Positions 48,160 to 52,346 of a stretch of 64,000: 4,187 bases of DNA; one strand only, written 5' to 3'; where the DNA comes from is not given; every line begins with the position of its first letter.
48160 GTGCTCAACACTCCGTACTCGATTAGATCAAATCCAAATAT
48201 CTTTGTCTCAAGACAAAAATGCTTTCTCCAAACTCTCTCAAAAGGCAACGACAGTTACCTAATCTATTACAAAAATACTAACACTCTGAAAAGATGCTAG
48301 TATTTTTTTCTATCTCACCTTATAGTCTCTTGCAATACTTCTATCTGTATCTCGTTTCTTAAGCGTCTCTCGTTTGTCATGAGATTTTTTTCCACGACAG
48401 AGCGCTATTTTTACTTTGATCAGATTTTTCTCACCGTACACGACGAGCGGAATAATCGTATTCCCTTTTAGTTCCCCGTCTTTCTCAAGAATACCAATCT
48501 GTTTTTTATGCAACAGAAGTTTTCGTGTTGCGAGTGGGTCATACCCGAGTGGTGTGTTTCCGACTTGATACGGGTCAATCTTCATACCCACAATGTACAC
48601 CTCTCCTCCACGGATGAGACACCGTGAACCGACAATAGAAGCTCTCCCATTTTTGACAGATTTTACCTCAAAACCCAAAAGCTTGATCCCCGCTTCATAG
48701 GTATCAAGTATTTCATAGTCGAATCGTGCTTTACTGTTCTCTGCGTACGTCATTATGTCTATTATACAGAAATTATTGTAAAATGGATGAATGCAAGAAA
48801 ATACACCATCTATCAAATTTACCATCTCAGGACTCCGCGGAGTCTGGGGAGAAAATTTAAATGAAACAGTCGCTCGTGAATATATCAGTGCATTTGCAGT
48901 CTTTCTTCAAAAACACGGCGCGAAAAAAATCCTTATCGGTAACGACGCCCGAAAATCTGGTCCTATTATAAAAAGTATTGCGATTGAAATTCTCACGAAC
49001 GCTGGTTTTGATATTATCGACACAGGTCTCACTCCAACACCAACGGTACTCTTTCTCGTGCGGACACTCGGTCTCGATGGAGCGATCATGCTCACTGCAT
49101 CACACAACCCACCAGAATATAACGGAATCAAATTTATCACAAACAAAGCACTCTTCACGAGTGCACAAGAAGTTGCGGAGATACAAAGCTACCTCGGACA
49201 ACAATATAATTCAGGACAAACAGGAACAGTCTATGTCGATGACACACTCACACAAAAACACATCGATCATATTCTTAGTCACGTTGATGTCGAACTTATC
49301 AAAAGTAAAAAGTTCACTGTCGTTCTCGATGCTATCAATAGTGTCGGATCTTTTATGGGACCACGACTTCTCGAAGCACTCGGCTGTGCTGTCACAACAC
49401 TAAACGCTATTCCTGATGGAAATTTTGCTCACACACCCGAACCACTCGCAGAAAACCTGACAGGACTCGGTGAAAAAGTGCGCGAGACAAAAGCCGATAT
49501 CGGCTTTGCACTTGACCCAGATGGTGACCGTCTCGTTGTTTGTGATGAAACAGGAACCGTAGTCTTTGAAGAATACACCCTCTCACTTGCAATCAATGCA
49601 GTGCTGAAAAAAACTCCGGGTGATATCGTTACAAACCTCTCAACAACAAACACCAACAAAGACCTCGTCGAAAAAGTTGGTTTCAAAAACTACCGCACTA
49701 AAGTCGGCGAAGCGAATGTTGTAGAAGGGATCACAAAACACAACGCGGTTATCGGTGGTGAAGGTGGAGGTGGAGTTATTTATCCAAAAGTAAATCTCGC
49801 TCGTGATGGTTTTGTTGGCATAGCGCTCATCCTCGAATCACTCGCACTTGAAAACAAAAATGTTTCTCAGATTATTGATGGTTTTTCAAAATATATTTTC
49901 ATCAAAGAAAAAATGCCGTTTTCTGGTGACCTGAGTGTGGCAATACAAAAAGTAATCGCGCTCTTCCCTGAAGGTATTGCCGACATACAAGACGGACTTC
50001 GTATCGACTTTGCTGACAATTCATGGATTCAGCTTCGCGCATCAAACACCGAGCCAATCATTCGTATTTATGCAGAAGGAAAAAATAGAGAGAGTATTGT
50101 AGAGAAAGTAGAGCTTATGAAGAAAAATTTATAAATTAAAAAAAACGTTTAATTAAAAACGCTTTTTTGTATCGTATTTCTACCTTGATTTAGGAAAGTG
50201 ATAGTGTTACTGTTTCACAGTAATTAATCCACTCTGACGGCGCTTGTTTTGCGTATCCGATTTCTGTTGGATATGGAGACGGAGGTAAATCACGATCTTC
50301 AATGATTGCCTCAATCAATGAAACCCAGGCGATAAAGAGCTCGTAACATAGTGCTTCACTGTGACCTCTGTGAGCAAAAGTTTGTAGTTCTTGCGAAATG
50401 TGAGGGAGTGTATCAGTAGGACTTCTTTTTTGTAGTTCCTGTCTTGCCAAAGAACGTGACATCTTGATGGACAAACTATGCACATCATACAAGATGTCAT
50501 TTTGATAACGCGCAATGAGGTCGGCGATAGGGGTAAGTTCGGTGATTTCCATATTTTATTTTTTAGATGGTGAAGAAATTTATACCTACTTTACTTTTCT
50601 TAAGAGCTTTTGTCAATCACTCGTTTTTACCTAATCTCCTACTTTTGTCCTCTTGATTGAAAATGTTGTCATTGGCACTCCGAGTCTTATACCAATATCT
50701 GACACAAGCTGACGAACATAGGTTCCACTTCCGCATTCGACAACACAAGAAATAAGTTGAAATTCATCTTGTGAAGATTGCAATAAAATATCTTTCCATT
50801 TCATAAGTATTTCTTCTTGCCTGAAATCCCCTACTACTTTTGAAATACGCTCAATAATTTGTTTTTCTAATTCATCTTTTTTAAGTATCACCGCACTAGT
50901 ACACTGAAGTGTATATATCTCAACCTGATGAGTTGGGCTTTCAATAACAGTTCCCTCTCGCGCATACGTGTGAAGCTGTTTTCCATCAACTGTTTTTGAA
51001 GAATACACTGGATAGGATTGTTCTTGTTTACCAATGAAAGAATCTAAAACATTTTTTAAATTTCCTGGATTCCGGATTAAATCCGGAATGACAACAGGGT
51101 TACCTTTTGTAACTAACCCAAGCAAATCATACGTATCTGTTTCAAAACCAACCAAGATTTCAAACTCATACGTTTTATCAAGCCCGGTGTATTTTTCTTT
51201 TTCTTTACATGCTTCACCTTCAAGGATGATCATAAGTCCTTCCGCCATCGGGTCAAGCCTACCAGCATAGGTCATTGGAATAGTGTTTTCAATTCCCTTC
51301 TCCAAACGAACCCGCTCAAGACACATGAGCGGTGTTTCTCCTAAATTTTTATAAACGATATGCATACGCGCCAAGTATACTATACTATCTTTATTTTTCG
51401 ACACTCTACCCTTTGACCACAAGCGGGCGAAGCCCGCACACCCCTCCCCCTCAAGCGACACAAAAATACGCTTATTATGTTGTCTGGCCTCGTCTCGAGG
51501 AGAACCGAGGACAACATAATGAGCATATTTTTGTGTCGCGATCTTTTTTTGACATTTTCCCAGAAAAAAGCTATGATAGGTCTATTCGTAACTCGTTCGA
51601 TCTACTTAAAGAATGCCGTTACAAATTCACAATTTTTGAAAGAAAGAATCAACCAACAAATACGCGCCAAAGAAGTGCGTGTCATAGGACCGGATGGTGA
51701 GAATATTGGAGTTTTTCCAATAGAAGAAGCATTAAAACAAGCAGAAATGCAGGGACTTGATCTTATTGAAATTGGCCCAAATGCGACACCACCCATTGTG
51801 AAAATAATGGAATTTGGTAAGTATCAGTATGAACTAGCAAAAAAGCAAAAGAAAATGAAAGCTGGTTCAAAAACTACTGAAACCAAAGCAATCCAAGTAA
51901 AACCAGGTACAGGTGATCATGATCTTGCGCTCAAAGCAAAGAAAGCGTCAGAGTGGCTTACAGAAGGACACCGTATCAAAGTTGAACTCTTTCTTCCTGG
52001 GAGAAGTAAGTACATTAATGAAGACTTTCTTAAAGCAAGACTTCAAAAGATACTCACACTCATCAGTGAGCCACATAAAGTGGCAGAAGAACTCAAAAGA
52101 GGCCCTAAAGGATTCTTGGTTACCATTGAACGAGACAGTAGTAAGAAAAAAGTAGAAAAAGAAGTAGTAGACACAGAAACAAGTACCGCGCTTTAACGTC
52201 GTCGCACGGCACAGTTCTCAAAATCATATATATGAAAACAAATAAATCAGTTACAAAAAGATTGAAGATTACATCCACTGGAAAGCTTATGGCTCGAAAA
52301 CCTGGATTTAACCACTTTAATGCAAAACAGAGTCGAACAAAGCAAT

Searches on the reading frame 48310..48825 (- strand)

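Call 18: search_protein_families(library=pfam, proteins=[window:48310-48825:-], max_evalue=0.01)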
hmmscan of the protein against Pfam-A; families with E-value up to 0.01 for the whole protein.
window:48310-48825:- (171 aa): 1 family
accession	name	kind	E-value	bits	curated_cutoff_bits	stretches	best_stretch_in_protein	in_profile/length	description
PF01668.23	SmpB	-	2.8e-48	163.9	27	1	28-169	2-142/143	SmpB protein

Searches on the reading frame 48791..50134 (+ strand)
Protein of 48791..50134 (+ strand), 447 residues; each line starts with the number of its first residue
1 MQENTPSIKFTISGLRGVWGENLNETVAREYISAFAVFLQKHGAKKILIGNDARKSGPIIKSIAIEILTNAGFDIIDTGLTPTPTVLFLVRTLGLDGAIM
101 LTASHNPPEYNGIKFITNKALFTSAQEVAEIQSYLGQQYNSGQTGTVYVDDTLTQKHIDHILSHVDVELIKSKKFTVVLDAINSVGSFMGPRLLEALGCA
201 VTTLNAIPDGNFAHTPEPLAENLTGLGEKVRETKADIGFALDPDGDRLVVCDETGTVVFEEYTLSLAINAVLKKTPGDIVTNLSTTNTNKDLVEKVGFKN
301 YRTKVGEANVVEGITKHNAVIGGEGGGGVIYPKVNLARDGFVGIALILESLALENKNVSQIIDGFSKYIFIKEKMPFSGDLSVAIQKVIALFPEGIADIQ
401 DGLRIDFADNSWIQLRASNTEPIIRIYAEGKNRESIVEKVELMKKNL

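Call 18: search_protein_families(library=pfam, proteins=[window:48791-50134:+], max_evalue=0.01)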
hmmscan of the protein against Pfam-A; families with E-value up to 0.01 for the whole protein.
window:48791-50134:+ (447 aa): 4 families
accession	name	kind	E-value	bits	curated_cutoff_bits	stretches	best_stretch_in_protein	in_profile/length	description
PF02878.22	PGM_PMM_I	-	4e-35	120.9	22.5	1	9-135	3-131/138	Phosphoglucomutase/phosphomannomutase, alpha/beta/alpha domain I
PF02879.22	PGM_PMM_II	-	4.3e-27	95.1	29.3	1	156-255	2-103/103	Phosphoglucomutase/phosphomannomutase, alpha/beta/alpha domain II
PF02880.22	PGM_PMM_III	-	8.4e-19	68.2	20.7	1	262-368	4-115/115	Phosphoglucomutase/phosphomannomutase, alpha/beta/alpha domain III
PF00408.26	PGM_PMM_IV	-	2e-10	41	23.1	1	389-435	12-57/68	Phosphoglucomutase/phosphomannomutase, C-terminal domain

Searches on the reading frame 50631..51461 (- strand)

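Call 18: search_protein_families(library=pfam, proteins=[window:50631-51461:-], max_evalue=0.01)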
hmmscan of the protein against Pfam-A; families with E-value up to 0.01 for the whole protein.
window:50631-51461:- (276 aa): 1 family
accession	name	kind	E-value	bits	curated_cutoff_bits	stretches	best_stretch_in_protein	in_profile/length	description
PF01509.24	TruB_N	-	3.8e-28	99.2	27.3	1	64-189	10-131/149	TruB family pseudouridylate synthase (N terminal domain)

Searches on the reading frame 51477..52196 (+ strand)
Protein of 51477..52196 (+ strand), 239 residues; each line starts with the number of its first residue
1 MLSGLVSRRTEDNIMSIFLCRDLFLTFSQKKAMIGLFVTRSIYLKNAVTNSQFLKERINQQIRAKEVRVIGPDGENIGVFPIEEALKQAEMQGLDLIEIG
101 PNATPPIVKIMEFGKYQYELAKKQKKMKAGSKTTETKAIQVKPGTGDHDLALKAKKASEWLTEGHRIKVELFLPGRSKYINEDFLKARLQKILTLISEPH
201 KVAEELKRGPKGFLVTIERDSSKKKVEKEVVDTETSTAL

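Call 18: search_protein_families(library=pfam, proteins=[window:51477-52196:+], max_evalue=0.01)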
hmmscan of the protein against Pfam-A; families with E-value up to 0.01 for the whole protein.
window:51477-52196:+ (239 aa): 2 families
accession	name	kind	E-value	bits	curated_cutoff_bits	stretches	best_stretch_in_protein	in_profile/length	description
PF05198.21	IF3_N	-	7e-29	100.3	26.9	1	58-126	1-69/70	Translation initiation factor IF-3, N-terminal domain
PF00707.27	IF3_C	-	5.1e-11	42.8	34.8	1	135-207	2-73/86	Translation initiation factor IF-3, C-terminal domain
